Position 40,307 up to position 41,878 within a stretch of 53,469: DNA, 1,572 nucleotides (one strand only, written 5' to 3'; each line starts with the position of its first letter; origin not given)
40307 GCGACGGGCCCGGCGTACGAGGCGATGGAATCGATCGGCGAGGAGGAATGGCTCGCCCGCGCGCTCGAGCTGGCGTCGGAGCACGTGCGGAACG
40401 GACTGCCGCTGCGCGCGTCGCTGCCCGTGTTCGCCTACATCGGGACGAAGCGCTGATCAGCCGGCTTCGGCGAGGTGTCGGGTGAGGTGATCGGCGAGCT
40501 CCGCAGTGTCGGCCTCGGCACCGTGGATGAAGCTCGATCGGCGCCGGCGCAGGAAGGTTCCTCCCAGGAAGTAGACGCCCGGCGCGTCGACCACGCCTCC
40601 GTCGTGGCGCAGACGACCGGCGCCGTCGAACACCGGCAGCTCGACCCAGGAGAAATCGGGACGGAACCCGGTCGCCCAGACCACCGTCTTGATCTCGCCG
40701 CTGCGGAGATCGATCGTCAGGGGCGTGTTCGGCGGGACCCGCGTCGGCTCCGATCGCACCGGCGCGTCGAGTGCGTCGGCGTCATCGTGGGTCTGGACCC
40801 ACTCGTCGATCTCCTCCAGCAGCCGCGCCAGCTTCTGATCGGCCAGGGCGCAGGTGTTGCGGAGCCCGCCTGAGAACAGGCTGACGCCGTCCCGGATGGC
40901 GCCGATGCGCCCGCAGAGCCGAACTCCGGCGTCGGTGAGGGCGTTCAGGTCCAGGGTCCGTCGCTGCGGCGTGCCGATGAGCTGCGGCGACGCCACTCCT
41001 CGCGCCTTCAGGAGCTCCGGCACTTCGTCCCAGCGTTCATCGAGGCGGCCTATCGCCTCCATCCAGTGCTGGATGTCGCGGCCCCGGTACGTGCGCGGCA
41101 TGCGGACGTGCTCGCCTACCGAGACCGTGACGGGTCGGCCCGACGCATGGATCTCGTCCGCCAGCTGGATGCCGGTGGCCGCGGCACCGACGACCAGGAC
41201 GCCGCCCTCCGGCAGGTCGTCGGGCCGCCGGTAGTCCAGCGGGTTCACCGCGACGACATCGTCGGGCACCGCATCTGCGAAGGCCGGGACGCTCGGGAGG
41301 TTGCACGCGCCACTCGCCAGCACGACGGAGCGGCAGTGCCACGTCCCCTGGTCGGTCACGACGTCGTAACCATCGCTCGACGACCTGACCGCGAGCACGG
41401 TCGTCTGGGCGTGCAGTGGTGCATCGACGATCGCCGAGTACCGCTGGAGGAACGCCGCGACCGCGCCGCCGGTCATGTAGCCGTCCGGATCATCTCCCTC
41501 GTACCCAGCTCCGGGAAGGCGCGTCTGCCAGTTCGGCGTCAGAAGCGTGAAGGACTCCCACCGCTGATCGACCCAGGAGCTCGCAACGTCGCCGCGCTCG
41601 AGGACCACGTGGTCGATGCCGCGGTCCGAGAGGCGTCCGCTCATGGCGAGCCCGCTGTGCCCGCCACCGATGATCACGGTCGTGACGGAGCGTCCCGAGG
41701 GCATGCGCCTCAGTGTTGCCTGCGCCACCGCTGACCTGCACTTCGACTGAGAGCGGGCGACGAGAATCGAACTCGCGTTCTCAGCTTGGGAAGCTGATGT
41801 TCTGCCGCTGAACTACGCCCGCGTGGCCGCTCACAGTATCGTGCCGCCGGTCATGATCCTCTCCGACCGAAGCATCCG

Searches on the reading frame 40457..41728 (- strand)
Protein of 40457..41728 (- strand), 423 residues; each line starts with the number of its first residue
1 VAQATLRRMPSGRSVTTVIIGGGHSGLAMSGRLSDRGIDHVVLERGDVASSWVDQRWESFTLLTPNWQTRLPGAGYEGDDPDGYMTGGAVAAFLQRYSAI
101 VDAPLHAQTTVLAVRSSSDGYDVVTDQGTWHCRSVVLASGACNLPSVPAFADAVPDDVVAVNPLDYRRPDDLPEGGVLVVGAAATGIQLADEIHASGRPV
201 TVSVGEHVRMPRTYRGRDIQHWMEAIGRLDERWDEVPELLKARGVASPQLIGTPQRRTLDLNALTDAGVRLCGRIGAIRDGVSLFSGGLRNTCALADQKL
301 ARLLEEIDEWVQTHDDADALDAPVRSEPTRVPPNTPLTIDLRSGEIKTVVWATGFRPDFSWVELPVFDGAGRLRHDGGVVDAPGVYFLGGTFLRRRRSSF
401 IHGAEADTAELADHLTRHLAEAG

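Call 9: search_protein_families(library=pfam, proteins=[window:40457-41728:-], max_evalue=0.001)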
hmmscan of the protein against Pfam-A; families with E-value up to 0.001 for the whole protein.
window:40457-41728:- (423 aa): 8 families
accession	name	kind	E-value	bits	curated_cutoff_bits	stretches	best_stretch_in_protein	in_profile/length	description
PF13738.12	Pyr_redox_3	-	2.9e-20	73.2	30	1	18-209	1-199/305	Pyridine nucleotide-disulphide oxidoreductase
PF07992.20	Pyr_redox_2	-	5.7e-09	36.2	26.1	1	17-207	3-176/291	Pyridine nucleotide-disulphide oxidoreductase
PF00070.33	Pyr_redox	-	7e-06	26.9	22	0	17-55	2-40/82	Pyridine nucleotide-disulphide oxidoreductase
PF03486.20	HI0933_like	-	0.0001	22.3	50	0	99-147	120-170/244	HI0933-like protein Rossmann domain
PF01494.25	FAD_binding_3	-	0.0001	22.1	22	1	15-47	2-34/349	FAD binding domain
PF13450.12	NAD_binding_8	-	0.00014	22.5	21.9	0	19-52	1-34/68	NAD(P)-binding Rossmann-like domain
PF13454.12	NAD_binding_9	-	0.00023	21.6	21.8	0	91-140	104-153/155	FAD-NAD(P)-binding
PF01266.30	DAO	-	0.00046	20.3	27.9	0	18-53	3-41/353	FAD dependent oxidoreductase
